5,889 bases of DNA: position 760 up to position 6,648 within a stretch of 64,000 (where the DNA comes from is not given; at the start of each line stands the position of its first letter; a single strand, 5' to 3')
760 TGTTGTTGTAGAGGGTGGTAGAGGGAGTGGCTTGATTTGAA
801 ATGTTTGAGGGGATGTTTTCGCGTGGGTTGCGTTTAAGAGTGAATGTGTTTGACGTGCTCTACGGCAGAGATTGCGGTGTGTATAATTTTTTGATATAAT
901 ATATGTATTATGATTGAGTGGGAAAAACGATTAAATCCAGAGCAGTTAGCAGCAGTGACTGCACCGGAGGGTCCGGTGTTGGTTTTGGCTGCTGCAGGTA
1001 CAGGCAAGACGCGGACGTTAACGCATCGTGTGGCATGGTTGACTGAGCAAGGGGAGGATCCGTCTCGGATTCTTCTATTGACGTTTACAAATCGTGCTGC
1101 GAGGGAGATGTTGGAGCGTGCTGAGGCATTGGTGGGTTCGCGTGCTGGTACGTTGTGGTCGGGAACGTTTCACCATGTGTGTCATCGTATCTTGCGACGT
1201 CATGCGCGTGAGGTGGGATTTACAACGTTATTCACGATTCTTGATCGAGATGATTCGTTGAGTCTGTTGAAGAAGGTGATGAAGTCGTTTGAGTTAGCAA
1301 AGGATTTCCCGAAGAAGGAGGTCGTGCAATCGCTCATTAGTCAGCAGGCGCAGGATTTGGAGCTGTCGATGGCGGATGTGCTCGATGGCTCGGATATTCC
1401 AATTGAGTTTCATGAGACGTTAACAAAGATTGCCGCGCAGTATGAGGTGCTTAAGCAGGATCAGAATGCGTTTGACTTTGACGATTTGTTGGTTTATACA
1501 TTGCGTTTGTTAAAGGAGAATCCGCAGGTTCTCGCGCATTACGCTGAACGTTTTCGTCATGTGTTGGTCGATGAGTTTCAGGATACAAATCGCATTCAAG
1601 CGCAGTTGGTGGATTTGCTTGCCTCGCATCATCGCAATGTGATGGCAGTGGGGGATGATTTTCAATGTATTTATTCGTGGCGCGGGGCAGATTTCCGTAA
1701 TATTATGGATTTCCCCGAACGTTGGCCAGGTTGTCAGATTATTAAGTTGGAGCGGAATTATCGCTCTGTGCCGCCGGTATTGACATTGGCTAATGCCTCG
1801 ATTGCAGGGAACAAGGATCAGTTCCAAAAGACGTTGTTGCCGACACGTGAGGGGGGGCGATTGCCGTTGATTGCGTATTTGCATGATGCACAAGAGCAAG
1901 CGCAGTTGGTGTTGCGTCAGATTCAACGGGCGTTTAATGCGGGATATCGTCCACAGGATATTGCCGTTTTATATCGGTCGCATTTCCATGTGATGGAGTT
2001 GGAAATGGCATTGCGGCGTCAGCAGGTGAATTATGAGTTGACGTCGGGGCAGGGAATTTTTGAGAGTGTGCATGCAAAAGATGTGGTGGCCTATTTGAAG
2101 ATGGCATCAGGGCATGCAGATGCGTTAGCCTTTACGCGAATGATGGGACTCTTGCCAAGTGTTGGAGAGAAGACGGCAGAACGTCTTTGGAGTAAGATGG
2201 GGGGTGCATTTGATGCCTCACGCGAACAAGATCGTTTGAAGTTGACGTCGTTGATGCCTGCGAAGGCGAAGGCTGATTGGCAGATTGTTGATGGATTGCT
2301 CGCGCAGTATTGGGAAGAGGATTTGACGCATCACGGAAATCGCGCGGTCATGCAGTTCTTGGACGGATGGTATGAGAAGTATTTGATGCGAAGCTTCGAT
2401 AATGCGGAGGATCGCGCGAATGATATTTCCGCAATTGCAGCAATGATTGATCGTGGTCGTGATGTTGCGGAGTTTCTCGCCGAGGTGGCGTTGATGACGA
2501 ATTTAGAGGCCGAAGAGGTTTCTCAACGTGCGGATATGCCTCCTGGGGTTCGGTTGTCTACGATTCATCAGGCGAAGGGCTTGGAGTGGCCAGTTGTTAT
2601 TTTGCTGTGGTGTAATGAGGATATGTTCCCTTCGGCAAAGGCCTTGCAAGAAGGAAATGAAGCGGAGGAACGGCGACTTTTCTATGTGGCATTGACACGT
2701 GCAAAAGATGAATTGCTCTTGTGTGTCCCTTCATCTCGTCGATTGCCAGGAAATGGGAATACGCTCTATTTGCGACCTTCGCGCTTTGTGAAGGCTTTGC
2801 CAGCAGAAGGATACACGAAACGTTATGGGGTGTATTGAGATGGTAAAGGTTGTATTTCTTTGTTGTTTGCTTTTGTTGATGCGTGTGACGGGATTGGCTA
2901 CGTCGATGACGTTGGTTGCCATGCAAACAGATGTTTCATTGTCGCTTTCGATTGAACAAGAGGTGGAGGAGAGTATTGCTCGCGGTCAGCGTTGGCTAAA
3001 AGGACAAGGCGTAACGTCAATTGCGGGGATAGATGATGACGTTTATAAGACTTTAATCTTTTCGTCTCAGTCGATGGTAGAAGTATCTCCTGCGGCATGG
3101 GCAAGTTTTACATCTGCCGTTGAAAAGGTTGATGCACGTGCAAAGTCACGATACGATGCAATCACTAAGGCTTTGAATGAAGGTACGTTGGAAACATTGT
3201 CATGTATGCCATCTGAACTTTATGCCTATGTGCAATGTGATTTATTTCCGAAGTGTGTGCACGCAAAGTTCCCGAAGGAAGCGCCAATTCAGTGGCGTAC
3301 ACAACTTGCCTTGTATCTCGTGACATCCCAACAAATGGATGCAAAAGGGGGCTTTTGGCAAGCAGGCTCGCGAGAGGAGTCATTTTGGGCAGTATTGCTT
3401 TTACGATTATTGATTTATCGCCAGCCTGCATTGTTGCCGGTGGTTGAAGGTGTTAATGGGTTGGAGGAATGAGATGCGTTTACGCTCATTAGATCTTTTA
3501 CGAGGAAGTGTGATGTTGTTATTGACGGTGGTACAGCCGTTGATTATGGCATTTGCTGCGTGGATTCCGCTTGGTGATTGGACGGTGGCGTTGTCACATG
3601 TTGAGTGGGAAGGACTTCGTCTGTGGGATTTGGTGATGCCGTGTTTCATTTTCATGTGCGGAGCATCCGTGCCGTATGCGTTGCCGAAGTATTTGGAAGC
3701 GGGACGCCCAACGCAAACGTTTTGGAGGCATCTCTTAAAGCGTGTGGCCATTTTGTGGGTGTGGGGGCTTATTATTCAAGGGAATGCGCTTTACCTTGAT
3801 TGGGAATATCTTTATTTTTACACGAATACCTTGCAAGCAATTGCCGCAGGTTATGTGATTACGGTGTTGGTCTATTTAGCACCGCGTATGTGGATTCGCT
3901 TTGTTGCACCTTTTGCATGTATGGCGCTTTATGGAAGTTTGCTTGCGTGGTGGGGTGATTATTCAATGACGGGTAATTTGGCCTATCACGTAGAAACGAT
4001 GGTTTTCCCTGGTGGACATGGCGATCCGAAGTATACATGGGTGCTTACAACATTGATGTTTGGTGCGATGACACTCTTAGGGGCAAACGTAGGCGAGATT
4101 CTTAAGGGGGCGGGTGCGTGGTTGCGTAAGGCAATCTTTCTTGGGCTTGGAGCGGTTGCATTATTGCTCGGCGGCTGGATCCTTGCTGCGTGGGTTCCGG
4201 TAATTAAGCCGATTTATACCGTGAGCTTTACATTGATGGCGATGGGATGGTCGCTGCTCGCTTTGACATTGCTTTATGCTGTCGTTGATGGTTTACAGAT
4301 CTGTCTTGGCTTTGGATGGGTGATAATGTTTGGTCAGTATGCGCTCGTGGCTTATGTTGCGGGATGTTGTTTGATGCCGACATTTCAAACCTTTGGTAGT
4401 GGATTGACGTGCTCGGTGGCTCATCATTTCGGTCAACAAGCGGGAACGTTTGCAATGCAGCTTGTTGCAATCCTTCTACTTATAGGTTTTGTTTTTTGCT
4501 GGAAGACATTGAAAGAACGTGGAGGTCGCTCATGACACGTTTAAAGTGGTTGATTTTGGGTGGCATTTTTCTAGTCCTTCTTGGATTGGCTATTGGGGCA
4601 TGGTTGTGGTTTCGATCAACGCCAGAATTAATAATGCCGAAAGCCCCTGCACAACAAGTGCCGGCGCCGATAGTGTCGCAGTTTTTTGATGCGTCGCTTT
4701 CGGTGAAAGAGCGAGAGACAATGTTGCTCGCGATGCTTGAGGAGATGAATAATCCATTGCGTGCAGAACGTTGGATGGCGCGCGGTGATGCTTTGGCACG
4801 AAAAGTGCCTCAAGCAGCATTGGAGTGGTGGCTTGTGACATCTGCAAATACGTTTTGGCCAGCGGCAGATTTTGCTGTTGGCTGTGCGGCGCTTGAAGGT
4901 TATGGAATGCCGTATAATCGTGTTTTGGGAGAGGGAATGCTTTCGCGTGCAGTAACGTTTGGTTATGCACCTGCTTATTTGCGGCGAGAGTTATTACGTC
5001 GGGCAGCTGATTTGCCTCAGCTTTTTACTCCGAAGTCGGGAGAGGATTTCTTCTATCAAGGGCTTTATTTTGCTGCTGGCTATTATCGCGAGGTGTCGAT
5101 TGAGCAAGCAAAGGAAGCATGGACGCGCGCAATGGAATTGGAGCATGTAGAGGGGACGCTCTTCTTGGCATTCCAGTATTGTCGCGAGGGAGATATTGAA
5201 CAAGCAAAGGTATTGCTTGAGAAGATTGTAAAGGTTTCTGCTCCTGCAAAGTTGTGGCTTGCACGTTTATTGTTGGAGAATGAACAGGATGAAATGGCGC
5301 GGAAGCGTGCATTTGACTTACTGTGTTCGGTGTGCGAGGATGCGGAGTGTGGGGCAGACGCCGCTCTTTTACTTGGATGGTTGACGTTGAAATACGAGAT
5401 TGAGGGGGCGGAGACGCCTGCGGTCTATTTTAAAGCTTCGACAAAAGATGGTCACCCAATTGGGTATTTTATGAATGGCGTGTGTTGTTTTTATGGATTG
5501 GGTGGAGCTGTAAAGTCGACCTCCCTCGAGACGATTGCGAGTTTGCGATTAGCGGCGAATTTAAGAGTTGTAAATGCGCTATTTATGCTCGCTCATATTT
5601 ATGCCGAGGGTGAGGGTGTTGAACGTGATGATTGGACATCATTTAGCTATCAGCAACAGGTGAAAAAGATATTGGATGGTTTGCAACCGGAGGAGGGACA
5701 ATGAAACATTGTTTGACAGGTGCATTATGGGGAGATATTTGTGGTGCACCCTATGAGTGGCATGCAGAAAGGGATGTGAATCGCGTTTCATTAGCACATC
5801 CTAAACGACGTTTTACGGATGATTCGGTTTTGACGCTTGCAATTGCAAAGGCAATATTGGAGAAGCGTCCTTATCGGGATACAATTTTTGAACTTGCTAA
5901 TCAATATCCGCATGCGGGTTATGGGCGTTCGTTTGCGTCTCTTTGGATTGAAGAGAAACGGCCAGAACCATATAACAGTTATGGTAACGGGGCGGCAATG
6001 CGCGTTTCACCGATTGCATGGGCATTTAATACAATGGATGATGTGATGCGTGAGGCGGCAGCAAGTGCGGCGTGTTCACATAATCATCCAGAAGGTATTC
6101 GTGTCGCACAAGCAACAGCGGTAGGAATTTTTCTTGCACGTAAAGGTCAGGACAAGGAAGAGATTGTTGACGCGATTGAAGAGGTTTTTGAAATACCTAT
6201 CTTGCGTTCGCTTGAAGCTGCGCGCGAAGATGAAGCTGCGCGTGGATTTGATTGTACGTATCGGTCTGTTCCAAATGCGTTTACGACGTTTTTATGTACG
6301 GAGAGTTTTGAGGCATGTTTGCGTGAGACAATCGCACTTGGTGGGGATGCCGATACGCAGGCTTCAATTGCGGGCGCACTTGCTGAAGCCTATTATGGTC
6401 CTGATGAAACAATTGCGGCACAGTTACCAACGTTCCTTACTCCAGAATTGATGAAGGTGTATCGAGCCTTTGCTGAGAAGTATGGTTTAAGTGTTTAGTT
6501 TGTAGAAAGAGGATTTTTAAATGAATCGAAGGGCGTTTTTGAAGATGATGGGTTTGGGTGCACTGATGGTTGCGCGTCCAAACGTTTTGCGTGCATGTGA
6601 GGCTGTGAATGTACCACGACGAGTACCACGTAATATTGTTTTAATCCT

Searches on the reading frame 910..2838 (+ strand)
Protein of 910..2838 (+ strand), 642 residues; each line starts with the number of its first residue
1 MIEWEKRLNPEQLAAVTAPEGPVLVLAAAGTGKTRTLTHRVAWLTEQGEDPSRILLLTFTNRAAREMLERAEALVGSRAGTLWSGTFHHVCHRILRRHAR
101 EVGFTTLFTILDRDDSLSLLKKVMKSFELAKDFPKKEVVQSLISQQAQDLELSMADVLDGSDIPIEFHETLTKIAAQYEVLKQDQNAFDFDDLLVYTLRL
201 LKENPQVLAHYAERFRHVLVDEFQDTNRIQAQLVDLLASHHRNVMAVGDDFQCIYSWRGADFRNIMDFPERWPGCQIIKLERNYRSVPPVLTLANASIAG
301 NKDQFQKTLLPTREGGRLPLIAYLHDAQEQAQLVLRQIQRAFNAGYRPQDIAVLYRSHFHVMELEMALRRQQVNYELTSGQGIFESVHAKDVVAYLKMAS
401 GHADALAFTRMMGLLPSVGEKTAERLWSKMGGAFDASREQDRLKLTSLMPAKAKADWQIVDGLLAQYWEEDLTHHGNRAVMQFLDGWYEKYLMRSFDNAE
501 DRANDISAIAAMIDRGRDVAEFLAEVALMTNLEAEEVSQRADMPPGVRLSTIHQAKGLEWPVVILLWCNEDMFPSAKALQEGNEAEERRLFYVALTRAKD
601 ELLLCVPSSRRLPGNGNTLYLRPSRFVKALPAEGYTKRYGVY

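Call 27: search_protein_families(library=pfam, proteins=[window:910-2838:+], max_evalue=0.00001)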
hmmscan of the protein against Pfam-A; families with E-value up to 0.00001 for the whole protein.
window:910-2838:+ (642 aa): 6 families
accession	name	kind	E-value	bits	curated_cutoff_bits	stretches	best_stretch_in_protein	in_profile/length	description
PF00580.27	UvrD-helicase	-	5.1e-80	269.5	23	1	8-270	1-268/271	UvrD/REP helicase N-terminal domain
PF13361.12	UvrD_C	-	1.5e-49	169.8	25.6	2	514-605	253-346/350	UvrD-like helicase C-terminal domain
PF13245.12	AAA_19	-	2.8e-22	79.8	25.1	1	13-256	2-132/134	AAA domain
PF13538.12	UvrD_C_2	-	2.4e-12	47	27.4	1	547-604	2-51/52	UvrD-like helicase C-terminal domain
PF01443.25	Viral_helicase1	-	4.7e-08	33.6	21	0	545-605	175-227/228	Viral superfamily 1 RNA helicase core domain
PF13604.12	AAA_30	-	7.5e-08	32.8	27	0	8-72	2-67/191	AAA domain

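Call 78: search_protein_families(library=ncbifam, proteins=[window:910-2838:+], max_evalue=0.001)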
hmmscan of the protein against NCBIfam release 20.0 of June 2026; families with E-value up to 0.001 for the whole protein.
window:910-2838:+ (642 aa): 17 families
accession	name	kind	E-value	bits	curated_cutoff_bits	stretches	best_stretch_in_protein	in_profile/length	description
TIGR01073.1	pcrA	equivalog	1.5e-137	459.9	911.2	1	7-634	4-635/725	DNA helicase PcrA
NF008743.0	PRK11773.1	equivalog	3.4e-132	442.2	965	1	7-633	9-639/720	DNA helicase II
TIGR01075.1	uvrD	equivalog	1.6e-129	433.3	1144.45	1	7-633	4-634/715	DNA helicase II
TIGR01074.1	rep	equivalog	2.3e-117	393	951.45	1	7-634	1-637/668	DNA helicase Rep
NF008172.0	PRK10919.1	equivalog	1.6e-85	287.7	1168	1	7-633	2-636/673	DNA helicase Rep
TIGR02785.1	addA_Gpos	equivalog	5e-46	157.1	707.65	2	135-295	308-477/1234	helicase-exonuclease AddAB subunit AddA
NF008276.0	PRK11054.1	equivalog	2.3e-45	155.3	543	3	178-362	399-574/684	DNA helicase IV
NF010485.0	PRK13909.1-2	equivalog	5.4e-39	134.1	650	2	175-566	289-630/909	RecB-like helicase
TIGR00609.1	recB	equivalog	5e-38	130.9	696.05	3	168-295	323-452/1175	exodeoxyribonuclease V subunit beta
TIGR02784.1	addA_alphas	equivalog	2.4e-36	125.5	860.75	3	168-293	341-488/1138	double-strand break repair helicase AddA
NF010487.0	PRK13909.1-4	equivalog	9.7e-32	110.1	759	2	176-398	287-525/924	RecB-like helicase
NF041464.1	HelD_BACSU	equivalog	1.2e-12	46.6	419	1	186-370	521-695/779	RNA polymerase recycling motor HelD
NF010484.0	PRK13909.1-1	equivalog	1.2e-12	46.5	1074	1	26-70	11-55/945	RecB-like helicase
NF008128.0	PRK10876.1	equivalog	2.7e-11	41.9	1697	1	170-305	331-468/1181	exodeoxyribonuclease V subunit beta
NF010486.0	PRK13909.1-3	equivalog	6.1e-10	37.8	1109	1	174-316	288-442/921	RecB-like helicase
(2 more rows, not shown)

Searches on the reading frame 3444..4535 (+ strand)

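Call 27: search_protein_families(library=pfam, proteins=[window:3444-4535:+], max_evalue=0.00001)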
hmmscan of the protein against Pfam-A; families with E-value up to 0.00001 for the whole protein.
window:3444-4535:+ (363 aa): 0 families

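Call 78: search_protein_families(library=ncbifam, proteins=[window:3444-4535:+], max_evalue=0.001)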
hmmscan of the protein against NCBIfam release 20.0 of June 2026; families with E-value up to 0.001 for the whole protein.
window:3444-4535:+ (363 aa): 1 family
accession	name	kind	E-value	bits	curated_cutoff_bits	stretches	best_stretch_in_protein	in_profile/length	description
NF046061.1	NagX_SO_3504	equivalog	4e-24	85.4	480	1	11-346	2-357/369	transmembrane glucosamine N-acetyltransferase NagX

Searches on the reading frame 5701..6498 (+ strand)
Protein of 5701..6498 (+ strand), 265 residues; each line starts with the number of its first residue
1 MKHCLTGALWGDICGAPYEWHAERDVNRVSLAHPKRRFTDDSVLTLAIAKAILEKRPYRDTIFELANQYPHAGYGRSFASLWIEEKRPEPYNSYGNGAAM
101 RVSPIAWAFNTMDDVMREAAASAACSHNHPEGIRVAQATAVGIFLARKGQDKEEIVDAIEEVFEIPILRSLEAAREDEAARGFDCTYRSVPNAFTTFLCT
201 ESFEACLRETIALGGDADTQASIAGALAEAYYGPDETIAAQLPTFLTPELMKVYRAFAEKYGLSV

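Call 27: search_protein_families(library=pfam, proteins=[window:5701-6498:+], max_evalue=0.00001)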
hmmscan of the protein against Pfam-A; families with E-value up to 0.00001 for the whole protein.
window:5701-6498:+ (265 aa): 1 family
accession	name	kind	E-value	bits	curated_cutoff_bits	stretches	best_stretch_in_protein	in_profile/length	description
PF03747.19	ADP_ribosyl_GH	-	2.2e-35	123.2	26.2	1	4-235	2-282/287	ADP-ribosylglycohydrolase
